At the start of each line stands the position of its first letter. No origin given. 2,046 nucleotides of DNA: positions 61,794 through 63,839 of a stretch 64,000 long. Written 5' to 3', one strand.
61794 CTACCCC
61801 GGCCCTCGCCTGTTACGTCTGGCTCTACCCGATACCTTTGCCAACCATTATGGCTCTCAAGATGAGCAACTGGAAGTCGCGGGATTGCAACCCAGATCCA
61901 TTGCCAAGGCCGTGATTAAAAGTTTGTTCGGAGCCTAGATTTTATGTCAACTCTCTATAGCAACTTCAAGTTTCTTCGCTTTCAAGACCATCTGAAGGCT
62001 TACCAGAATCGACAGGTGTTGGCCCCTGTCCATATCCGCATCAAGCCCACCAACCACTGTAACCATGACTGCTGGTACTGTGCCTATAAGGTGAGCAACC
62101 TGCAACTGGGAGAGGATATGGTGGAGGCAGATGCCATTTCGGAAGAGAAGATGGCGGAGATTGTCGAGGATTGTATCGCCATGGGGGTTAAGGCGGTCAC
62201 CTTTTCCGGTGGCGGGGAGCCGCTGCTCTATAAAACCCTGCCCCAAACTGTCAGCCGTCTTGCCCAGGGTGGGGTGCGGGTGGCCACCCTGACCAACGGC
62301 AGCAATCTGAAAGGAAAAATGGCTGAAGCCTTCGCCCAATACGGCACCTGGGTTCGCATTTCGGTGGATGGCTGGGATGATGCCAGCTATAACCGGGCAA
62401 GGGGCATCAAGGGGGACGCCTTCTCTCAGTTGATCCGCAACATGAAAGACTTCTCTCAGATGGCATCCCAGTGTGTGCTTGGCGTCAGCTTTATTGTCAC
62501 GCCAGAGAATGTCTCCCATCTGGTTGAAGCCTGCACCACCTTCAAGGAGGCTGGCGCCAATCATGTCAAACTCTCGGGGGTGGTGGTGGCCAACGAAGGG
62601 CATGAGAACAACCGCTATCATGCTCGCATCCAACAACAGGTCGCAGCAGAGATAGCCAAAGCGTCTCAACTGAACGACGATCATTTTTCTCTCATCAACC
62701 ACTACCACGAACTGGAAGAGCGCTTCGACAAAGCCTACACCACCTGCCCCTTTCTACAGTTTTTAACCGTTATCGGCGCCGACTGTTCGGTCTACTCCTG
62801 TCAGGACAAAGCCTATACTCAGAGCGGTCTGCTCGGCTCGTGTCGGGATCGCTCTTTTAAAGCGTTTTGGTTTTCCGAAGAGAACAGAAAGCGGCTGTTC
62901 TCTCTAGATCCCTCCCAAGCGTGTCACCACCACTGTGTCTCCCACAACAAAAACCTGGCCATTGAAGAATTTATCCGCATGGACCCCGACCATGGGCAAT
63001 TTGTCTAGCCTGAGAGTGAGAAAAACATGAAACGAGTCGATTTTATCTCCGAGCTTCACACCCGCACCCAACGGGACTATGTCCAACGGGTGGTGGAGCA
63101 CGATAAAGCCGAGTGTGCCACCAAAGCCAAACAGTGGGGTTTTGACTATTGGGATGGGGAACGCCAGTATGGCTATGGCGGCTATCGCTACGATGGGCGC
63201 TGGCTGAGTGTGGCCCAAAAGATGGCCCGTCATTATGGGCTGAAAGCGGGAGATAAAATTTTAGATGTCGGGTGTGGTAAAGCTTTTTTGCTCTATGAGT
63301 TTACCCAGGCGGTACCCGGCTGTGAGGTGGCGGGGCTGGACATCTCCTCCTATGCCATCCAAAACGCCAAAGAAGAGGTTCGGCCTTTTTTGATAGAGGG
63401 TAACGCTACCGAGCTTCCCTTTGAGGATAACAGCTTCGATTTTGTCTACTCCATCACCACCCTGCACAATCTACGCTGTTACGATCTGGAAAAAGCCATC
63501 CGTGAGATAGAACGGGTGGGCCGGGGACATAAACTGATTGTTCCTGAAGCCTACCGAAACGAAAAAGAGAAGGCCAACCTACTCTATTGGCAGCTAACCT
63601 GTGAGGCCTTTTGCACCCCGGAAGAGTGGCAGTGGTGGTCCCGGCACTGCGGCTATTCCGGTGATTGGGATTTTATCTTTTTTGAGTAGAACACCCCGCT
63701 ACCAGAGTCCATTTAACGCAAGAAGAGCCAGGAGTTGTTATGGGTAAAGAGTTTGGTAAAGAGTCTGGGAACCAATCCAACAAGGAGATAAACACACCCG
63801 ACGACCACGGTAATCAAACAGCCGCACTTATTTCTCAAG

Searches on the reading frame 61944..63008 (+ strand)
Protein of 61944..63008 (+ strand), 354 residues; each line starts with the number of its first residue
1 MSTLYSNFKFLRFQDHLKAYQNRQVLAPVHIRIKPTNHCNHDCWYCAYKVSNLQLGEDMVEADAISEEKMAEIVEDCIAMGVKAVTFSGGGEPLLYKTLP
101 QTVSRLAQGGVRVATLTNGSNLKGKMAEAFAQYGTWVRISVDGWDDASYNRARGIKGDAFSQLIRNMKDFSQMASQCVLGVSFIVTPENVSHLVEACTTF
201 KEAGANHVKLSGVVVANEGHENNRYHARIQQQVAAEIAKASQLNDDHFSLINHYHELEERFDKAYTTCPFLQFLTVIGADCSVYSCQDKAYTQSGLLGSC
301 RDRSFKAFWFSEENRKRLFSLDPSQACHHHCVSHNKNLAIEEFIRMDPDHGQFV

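Call 40: find_encoding_contigs(protein=window:61944-63008:+, flank=10000, max_places=2)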
Protein window:61944-63008:+ (354 aa): no gene with exactly this product is on record in the collection.

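Call 79: search_protein_families(library=pfam, proteins=[window:61944-63008:+], max_evalue=0.01)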
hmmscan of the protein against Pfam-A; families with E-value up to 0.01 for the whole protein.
window:61944-63008:+ (354 aa): 4 families
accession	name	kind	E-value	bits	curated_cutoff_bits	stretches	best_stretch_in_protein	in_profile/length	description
PF04055.27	Radical_SAM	-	4.4e-23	82.7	29.5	1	33-195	1-161/166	Radical SAM superfamily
PF13353.11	Fer4_12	-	0.00019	22.2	22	1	38-144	14-116/137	4Fe-4S single cluster domain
PF24753.1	DUF7698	-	0.0021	18.4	27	0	43-118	25-95/118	Domain of unknown function (DUF7698)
PF13186.11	SPASM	-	0.0066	17.1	21.5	1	268-331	1-66/67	Iron-sulfur cluster-binding domain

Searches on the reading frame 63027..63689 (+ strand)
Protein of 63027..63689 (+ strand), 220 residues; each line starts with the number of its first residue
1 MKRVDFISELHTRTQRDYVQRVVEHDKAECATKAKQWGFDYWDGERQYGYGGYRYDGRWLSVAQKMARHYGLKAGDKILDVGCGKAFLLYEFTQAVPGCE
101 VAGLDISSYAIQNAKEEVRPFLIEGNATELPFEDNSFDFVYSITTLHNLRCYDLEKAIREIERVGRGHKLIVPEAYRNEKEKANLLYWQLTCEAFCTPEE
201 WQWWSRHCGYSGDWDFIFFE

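Call 38: find_encoding_contigs(protein=window:63027-63689:+, flank=10000, max_places=2)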
Protein window:63027-63689:+ (220 aa): no gene with exactly this product is on record in the collection.

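Call 79: search_protein_families(library=pfam, proteins=[window:63027-63689:+], max_evalue=0.01)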
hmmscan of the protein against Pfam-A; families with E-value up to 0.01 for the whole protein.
window:63027-63689:+ (220 aa): 10 families
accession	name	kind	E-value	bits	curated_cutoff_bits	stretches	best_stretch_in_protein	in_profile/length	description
PF08241.18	Methyltransf_11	-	4.4e-20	72.5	21.2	1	79-166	1-88/95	Methyltransferase domain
PF13649.12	Methyltransf_25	-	2.6e-18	66.9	27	1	78-164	1-92/97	Methyltransferase domain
PF13847.12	Methyltransf_31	-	1.6e-17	64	27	1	73-183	2-119/145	Methyltransferase domain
PF08242.18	Methyltransf_12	-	4.5e-10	40.6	30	1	79-163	1-90/98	Methyltransferase domain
PF01209.24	Ubie_methyltran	-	1.1e-09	38.4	20.1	1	65-180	38-159/233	ubiE/COQ5 methyltransferase family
PF13489.12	Methyltransf_23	-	1e-08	35.5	27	1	72-209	20-158/164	Methyltransferase domain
PF05175.20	MTS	-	0.00015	21.9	23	1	73-120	30-77/170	Methyltransferase small domain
PF07021.18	MetW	-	0.00032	20.8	21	1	72-166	11-103/193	Methionine biosynthesis protein MetW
PF13679.12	Methyltransf_32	-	0.0019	18.6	27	1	72-120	23-75/143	Methyltransferase domain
PF02353.26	CMAS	-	0.0038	17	27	1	66-119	54-106/273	Mycolic acid cyclopropane synthetase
